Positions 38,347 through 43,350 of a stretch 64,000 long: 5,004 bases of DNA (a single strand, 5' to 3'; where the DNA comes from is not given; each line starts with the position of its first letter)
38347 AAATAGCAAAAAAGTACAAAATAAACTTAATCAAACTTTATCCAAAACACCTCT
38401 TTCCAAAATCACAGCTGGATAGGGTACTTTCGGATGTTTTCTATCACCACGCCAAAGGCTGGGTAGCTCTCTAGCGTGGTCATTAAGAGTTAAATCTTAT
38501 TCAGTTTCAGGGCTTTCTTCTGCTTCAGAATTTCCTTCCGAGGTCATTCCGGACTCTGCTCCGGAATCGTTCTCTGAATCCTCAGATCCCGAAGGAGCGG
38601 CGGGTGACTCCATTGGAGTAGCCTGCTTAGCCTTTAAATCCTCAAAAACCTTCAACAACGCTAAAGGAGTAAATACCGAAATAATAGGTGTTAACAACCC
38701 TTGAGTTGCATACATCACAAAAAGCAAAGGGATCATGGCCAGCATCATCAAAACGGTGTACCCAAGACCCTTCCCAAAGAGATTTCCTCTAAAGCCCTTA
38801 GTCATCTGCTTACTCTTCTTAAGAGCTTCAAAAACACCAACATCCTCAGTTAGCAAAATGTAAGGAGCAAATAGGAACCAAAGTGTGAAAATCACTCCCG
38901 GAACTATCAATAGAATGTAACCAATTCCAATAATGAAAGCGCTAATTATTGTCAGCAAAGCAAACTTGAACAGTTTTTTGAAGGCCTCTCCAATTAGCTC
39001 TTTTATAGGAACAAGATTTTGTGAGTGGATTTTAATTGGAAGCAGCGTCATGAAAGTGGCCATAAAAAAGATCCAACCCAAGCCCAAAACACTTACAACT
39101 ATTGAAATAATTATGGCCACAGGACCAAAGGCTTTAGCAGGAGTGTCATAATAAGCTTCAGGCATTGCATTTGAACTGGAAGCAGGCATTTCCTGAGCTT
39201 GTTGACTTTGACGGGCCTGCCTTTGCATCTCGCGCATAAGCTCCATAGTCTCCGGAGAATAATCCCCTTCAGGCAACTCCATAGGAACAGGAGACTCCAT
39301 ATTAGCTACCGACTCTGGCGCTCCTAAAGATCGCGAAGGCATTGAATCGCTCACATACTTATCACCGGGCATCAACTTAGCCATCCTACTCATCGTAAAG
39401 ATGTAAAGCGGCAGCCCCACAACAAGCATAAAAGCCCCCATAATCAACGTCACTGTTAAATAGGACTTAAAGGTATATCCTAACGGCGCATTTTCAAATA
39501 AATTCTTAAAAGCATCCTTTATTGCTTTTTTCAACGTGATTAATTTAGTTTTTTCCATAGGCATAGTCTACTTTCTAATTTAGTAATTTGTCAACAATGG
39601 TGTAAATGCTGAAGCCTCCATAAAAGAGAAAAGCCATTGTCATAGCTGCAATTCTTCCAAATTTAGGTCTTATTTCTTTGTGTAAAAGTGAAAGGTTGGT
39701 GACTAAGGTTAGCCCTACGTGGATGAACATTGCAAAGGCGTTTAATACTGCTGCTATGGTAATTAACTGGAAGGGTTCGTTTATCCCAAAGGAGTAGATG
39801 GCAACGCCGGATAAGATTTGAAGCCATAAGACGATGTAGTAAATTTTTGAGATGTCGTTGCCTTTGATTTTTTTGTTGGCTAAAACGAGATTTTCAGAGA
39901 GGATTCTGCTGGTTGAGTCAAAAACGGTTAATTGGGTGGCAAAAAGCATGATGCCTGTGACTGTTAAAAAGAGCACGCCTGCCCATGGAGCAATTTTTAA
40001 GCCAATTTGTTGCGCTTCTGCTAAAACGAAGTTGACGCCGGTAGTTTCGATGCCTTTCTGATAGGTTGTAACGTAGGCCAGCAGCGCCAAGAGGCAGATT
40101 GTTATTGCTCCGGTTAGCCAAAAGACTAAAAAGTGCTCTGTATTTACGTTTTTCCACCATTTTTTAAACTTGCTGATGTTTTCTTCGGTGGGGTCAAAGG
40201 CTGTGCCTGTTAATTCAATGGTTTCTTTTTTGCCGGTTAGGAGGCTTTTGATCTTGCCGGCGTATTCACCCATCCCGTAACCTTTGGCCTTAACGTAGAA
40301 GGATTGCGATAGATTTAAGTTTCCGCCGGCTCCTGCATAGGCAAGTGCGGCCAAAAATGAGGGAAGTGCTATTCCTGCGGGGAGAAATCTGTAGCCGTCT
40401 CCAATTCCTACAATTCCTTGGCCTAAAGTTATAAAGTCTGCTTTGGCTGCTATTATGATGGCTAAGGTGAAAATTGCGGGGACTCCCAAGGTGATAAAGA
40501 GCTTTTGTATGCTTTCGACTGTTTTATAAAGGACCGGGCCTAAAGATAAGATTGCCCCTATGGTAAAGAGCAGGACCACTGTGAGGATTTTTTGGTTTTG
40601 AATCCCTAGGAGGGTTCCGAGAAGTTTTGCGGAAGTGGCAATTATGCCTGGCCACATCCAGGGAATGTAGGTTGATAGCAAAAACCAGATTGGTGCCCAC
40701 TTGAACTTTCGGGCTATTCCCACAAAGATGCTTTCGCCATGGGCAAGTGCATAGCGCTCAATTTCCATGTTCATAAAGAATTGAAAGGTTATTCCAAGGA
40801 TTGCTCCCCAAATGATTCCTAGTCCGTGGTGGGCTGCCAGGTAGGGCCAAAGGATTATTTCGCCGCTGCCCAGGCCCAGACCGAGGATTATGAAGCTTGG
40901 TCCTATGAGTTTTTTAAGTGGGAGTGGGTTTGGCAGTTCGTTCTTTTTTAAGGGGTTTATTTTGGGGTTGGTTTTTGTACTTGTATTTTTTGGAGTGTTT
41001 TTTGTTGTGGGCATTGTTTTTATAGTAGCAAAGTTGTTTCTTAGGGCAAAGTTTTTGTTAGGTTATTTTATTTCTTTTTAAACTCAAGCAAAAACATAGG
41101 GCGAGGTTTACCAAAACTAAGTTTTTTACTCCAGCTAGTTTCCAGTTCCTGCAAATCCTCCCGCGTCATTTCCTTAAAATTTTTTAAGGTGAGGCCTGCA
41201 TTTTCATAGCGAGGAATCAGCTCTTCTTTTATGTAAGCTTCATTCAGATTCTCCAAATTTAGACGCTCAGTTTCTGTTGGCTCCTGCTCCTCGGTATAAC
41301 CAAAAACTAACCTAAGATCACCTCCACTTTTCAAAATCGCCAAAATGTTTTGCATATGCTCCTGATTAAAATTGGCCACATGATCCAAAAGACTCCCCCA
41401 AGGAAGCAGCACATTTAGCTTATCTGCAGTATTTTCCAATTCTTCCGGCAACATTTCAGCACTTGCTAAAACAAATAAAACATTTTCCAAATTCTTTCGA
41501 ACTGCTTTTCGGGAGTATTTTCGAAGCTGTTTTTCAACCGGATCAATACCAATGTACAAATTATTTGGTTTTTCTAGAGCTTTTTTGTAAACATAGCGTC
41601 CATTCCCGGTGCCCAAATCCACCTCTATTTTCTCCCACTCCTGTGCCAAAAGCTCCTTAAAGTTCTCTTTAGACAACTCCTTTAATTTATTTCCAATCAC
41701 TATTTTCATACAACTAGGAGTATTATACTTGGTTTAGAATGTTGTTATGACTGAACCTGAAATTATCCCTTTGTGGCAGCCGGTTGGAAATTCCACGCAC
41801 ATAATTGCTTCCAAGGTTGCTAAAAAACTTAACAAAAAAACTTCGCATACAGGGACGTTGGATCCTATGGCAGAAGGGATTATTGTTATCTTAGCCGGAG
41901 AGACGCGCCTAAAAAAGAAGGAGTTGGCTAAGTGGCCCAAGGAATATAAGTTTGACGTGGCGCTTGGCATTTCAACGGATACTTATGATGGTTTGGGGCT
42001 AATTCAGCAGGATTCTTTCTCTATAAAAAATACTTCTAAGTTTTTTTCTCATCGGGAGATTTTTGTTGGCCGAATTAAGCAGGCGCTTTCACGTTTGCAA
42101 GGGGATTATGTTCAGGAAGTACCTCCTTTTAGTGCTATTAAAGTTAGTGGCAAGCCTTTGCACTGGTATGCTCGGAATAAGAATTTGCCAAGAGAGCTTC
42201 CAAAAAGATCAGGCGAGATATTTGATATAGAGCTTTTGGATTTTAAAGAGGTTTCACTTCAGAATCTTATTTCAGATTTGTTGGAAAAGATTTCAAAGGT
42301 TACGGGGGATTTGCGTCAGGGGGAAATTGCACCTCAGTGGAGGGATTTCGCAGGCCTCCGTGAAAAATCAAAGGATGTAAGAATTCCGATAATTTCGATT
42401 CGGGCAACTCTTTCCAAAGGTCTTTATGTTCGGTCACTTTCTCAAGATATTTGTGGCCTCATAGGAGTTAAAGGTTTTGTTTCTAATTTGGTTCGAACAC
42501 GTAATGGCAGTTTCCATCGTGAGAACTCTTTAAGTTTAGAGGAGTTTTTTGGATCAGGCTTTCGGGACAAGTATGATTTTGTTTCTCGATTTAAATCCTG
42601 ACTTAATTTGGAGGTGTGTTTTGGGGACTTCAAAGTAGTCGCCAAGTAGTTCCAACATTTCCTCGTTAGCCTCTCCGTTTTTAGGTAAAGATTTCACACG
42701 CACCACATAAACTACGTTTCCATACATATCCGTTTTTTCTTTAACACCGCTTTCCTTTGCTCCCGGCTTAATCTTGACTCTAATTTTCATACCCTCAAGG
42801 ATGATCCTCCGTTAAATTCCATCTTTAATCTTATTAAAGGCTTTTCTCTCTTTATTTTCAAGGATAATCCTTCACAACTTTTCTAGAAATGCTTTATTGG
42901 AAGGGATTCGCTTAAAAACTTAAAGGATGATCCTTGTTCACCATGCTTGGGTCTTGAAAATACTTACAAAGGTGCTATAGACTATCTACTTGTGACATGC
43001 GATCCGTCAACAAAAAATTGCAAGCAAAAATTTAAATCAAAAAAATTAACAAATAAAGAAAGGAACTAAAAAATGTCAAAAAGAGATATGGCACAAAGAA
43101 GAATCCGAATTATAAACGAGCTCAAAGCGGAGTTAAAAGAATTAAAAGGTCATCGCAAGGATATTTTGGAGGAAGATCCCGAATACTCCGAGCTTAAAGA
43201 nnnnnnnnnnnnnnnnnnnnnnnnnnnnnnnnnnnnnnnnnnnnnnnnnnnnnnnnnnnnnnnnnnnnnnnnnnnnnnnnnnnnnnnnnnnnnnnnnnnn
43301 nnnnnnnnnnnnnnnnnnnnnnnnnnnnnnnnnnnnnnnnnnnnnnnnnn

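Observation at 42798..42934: Three copies of the palindrome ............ spaced exactly 63 bp apart in a divergent intergenic region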

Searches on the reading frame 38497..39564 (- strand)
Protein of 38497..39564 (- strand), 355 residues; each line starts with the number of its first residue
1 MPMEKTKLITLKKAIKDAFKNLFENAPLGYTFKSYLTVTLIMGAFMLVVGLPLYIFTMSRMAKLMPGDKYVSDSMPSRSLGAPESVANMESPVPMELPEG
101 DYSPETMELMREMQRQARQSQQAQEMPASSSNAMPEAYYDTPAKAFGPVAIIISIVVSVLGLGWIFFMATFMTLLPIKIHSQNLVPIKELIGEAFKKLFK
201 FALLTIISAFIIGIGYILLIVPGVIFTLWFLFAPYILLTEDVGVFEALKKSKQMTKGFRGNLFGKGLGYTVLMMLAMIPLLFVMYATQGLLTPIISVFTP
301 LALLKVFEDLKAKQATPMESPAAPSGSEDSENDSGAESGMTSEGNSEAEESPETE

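Call 83: search_protein_families(library=pfam, proteins=[window:38497-39564:-], max_evalue=0.00001)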
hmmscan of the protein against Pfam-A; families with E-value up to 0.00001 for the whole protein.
window:38497-39564:- (355 aa): 1 family
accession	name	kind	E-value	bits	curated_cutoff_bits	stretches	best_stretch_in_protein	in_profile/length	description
PF06790.16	UPF0259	-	6.8e-07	29.8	31.4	1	162-294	95-221/248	Uncharacterised protein family (UPF0259)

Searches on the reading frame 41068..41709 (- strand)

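Call 11: search_protein_families(library=pfam, proteins=[window:41068-41709:-], max_evalue=0.01)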
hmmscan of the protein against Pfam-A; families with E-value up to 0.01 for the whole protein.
window:41068-41709:- (213 aa): 7 families
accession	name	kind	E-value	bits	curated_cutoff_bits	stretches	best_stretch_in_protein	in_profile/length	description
PF24675.1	NpmA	-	1.4e-59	201.5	60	1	2-209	1-211/214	16S rRNA (adenine(1408)-N(1))-methyltransferase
PF13847.12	Methyltransf_31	-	1.7e-10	41.2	27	1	30-153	8-128/145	Methyltransferase domain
PF02390.23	Methyltransf_4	-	8.9e-09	35.5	24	1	27-134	3-115/173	Putative methyltransferase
PF13649.12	Methyltransf_25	-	5.9e-08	33.7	27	1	30-130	2-97/97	Methyltransferase domain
PF08241.18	Methyltransf_11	-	4.5e-05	24.4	21.2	1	30-132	1-93/95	Methyltransferase domain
PF08242.18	Methyltransf_12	-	0.00026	22.1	30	1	30-132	1-98/98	Methyltransferase domain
PF01209.24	Ubie_methyltran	-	0.0085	15.9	20.1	1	10-134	32-151/233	ubiE/COQ5 methyltransferase family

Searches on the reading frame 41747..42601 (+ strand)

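Call 11: search_protein_families(library=pfam, proteins=[window:41747-42601:+], max_evalue=0.01)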
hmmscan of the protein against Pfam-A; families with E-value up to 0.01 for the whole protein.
window:41747-42601:+ (284 aa): 2 families
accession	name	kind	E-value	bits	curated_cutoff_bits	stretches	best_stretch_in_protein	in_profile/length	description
PF01509.24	TruB_N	-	2.4e-25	90.1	27.3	1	29-169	6-135/149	TruB family pseudouridylate synthase (N terminal domain)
PF16198.10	TruB_C_2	-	0.0012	19.4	29.3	1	229-267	1-39/66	tRNA pseudouridylate synthase B C-terminal domain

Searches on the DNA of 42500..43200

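Call 12: search_rna_families(source=window, start=42500, end=43200, threshold=evalue, max_evalue=10)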
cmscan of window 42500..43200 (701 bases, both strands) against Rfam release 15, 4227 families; matches with E-value up to 10: 3.
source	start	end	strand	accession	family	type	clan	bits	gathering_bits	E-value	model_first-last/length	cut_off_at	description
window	42857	42936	-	RF04230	mir-9261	Gene; miRNA;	-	22.1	86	0.084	1-92/92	no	mir-9261 microRNA precursor family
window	42716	42745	+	RF01351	CRISPR-DR42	Gene; CRISPR;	-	19.9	40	4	1-29/29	no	CRISPR RNA direct repeat element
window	43098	43148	-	RF01338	CRISPR-DR25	Gene; CRISPR;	CL00014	17.3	36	2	1-25/25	no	CRISPR RNA direct repeat element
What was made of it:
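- On CRISPR array: The Rfam CRISPR-DR hits nearby are far below threshold and lie elsewhere (call 12).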
